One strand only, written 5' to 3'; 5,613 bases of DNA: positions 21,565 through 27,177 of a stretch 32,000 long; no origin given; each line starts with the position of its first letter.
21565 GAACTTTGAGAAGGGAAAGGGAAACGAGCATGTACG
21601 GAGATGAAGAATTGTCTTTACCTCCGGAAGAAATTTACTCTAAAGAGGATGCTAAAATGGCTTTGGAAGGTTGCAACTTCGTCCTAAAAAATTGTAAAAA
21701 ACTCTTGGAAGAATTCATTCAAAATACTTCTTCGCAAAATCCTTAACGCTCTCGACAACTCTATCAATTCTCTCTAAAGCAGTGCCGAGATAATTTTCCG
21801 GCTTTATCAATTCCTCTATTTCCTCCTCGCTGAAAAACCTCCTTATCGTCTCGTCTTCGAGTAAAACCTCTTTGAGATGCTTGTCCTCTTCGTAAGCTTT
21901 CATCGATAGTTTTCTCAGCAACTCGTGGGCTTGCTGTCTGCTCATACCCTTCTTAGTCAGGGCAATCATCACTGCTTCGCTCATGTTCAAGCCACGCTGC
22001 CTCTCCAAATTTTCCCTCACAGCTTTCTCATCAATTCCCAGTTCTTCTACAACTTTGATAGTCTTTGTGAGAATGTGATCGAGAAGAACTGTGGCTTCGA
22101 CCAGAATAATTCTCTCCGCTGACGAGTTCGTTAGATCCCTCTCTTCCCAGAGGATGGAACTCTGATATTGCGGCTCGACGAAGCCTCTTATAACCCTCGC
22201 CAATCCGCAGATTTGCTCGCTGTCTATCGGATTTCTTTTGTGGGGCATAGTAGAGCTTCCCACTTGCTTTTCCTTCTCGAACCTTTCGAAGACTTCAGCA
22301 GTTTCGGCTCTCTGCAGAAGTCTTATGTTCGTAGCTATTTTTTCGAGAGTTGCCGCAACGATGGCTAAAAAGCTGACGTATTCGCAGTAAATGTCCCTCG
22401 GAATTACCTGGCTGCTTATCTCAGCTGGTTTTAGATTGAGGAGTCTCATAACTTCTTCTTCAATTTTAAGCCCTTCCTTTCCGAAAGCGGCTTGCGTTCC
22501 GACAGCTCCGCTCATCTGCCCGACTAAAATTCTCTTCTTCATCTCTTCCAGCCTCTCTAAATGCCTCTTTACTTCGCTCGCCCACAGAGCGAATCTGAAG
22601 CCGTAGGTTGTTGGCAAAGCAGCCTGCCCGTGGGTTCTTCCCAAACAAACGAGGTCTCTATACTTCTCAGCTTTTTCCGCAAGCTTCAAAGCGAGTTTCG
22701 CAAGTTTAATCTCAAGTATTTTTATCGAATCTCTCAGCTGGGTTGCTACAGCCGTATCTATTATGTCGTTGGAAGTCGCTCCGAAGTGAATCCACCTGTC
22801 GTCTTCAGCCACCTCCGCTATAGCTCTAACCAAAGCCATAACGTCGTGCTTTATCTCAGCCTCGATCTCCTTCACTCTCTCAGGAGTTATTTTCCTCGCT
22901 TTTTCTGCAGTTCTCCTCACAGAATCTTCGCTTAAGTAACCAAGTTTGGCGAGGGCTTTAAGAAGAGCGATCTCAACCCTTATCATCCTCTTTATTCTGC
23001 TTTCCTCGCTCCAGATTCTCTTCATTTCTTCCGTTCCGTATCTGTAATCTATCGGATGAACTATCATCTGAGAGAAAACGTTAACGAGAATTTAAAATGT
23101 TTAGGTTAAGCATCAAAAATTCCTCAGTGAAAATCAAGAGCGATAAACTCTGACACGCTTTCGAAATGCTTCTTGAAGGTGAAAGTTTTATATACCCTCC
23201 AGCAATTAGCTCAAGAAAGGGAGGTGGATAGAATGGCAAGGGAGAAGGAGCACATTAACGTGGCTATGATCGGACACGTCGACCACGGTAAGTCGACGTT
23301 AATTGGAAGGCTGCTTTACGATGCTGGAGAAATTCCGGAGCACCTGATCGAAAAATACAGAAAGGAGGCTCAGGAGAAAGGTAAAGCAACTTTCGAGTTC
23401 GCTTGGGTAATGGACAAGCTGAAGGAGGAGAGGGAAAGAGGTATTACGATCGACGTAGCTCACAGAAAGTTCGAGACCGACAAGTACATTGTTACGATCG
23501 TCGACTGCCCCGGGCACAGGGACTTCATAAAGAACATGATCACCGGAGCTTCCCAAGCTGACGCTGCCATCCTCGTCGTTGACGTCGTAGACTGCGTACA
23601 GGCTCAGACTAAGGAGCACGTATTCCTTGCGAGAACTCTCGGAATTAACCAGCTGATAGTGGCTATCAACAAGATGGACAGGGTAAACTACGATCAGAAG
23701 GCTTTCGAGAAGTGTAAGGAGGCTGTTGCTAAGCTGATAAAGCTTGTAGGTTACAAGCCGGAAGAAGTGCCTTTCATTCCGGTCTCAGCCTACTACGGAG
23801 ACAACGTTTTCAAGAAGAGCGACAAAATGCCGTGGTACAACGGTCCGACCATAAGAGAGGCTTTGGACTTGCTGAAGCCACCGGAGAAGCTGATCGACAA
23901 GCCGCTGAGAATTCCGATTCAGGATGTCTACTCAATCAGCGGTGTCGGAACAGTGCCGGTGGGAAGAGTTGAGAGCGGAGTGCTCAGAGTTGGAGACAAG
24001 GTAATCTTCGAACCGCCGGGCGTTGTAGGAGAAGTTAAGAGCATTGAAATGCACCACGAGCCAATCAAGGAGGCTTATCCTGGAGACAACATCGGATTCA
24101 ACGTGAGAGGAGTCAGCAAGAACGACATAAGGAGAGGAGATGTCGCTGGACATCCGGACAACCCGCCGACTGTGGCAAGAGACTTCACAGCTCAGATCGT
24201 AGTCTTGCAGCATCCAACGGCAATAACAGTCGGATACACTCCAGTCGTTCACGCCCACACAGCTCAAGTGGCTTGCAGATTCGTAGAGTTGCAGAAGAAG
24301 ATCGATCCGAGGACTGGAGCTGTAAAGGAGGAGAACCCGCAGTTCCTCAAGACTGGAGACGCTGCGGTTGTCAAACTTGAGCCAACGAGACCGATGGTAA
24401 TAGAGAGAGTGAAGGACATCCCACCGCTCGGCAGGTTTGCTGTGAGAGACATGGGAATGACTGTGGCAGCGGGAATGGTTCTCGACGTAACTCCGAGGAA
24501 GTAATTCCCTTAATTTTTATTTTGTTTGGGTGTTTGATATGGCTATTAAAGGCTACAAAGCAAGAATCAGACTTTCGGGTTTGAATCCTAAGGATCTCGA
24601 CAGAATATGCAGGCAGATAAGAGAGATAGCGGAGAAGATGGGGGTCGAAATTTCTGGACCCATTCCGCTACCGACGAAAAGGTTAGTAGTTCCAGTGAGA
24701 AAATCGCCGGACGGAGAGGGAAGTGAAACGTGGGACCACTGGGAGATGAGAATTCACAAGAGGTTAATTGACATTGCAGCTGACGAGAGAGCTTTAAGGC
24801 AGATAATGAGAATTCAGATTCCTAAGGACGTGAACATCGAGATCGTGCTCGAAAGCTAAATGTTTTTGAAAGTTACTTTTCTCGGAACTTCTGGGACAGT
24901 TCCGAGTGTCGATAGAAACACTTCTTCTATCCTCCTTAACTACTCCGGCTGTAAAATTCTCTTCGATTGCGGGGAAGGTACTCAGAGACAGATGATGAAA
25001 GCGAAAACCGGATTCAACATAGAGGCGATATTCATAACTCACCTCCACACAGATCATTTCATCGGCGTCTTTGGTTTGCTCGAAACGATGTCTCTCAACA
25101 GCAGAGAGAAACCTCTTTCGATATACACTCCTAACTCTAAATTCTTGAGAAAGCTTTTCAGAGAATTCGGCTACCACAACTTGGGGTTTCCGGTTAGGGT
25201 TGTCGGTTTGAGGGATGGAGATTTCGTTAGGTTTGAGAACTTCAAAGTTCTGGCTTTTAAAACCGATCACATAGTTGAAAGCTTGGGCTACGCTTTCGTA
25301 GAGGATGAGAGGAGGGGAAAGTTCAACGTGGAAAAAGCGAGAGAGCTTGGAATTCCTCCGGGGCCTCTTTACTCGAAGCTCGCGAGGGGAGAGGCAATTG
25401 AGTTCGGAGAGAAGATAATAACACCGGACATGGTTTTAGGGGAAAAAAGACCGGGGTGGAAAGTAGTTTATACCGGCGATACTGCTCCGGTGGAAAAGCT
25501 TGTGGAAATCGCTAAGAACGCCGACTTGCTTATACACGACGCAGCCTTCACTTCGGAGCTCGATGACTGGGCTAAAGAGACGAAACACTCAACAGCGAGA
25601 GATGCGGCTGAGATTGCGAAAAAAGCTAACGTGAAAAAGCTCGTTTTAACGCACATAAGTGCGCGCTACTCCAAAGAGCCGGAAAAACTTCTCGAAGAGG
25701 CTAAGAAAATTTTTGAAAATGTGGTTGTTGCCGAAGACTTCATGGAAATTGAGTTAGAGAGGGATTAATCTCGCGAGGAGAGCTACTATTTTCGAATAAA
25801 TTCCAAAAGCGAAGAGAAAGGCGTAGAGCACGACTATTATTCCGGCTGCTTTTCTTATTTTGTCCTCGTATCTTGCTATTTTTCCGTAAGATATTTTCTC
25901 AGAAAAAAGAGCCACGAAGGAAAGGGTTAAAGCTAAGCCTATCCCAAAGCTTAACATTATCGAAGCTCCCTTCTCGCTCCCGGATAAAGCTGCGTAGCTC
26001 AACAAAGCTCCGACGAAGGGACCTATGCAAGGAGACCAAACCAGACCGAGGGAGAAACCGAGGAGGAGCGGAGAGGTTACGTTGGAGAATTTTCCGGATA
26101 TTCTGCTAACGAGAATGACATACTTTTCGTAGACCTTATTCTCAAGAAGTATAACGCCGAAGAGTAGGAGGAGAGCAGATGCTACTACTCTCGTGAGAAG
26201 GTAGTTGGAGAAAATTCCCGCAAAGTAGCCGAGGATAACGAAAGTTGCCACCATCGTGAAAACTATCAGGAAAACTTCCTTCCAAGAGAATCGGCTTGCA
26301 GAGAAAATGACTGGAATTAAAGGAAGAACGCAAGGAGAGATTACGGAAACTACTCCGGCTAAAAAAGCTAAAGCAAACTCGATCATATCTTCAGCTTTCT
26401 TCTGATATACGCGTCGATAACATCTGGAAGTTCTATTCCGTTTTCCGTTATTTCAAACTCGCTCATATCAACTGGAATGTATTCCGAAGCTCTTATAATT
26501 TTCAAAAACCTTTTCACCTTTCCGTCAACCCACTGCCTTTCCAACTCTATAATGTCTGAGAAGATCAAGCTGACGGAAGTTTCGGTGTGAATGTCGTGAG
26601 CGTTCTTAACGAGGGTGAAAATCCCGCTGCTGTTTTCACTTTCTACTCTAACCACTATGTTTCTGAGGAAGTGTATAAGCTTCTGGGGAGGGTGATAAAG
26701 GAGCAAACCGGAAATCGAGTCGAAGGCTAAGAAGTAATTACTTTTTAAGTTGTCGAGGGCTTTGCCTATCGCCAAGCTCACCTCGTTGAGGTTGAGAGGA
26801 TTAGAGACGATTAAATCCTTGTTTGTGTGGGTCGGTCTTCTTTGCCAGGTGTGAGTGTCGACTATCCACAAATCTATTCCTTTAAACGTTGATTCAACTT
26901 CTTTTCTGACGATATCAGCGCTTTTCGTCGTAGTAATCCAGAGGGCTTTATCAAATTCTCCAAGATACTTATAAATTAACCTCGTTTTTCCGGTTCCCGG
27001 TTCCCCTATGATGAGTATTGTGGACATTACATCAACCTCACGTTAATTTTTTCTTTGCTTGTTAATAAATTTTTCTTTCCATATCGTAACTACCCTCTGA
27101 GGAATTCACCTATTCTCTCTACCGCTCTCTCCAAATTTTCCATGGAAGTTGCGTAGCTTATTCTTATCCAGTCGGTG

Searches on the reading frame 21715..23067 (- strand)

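Call 26: search_protein_families(library=pfam, proteins=[window:21715-23067:-], max_evalue=0.001)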
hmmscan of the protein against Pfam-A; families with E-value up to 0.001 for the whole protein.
window:21715-23067:- (450 aa): 3 families
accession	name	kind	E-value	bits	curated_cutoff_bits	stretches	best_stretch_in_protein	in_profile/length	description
PF00206.25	Lyase_1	-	1.8e-55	189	27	1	12-295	7-312/312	Lyase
PF10397.14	ADSL_C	-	1.3e-25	90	32.7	1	359-437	1-79/79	Adenylosuccinate lyase C-terminus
PF08328.16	ASL_C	-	5.5e-07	30.1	35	1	310-426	5-114/115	Adenylosuccinate lyase C-terminal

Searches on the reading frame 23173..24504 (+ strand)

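Call 27: search_protein_families(library=pfam, proteins=[window:23173-24504:+], max_evalue=0.001)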
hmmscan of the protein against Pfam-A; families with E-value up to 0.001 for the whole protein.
window:23173-24504:+ (443 aa): 7 families
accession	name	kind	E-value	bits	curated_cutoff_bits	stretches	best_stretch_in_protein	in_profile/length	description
PF00009.33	GTP_EFTU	-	4.1e-63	212.8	26.5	1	25-213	1-176/188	Elongation factor Tu GTP binding domain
PF22594.2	GTP-eEF1A_C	-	4e-38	130.3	27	1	338-436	2-100/101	GTP-eEF1A C-terminal domain-like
PF03143.23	GTP_EFTU_D3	-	7.8e-30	103.7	27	1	332-439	2-105/106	Elongation factor Tu C-terminal domain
PF03144.31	GTP_EFTU_D2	-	4.7e-20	72.2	30.3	1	259-324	1-71/73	Elongation factor Tu domain 2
PF01926.29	MMR_HSR1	-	2.7e-08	34.4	21.9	1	70-167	11-113/113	50S ribosome-binding GTPase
PF14578.12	GTP_EFTU_D4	-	3.3e-05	24.2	23.8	1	263-323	21-83/86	Elongation factor Tu domain 4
PF02421.24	FeoB_N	-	0.0008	19.4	27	0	90-177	32-124/156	Ferrous iron transport protein B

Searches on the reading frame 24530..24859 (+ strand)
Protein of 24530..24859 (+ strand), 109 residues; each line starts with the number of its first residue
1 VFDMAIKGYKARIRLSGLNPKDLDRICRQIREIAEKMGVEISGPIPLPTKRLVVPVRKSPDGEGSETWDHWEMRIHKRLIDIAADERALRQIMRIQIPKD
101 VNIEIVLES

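Call 27: search_protein_families(library=pfam, proteins=[window:24530-24859:+], max_evalue=0.001)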
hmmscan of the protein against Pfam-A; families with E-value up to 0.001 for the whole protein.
window:24530-24859:+ (109 aa): 1 family
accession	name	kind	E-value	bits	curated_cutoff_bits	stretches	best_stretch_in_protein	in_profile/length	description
PF00338.27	Ribosomal_S10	-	8.6e-32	109.8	21.2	1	12-105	1-97/98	Ribosomal protein S10p/S20e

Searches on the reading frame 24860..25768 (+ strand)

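Call 27: search_protein_families(library=pfam, proteins=[window:24860-25768:+], max_evalue=0.001)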
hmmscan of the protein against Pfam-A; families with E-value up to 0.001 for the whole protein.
window:24860-25768:+ (302 aa): 3 families
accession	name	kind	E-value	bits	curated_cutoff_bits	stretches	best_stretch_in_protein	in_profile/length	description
PF12706.13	Lactamase_B_2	-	1e-20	74.7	27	2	33-151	3-135/200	Beta-lactamase superfamily domain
PF00753.33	Lactamase_B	-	2.4e-13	50.9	22.7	1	19-92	4-82/196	Metallo-beta-lactamase superfamily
PF13691.12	Lactamase_B_4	-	4.2e-07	30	27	1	13-64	4-57/63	tRNase Z endonuclease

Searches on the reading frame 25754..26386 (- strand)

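Call 27: search_protein_families(library=pfam, proteins=[window:25754-26386:-], max_evalue=0.001)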
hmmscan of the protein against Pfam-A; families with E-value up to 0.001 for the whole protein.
window:25754-26386:- (210 aa): 2 families
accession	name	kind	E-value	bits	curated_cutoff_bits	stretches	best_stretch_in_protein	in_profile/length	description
PF02683.22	DsbD_TM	-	5.9e-09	36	27.1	1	5-190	6-212/219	Cytochrome C biogenesis protein transmembrane domain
PF13386.12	DsbD_2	-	1.3e-07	32.2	24.9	1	7-190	2-198/199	Cytochrome C biogenesis protein transmembrane region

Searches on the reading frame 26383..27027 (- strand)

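Call 27: search_protein_families(library=pfam, proteins=[window:26383-27027:-], max_evalue=0.001)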
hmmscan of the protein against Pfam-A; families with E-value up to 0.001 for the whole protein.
window:26383-27027:- (214 aa): 5 families
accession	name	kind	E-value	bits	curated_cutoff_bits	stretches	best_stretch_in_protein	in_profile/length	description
PF06745.19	ATPase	-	3.3e-12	46.7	26.6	1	2-199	20-225/231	KaiC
PF24336.1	DUF7504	-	8.2e-12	46.4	27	1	2-162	2-179/179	Family of unknown function (DUF7504)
PF23365.1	DUF7090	-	1.8e-06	28.3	27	1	9-164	24-184/192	Family of unknown function (DUF7090)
PF00071.28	Ras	-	0.0007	19.6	21.6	0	4-58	2-55/162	Ras family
PF13401.12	AAA_22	-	0.00083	20.1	27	0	4-44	8-41/130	AAA domain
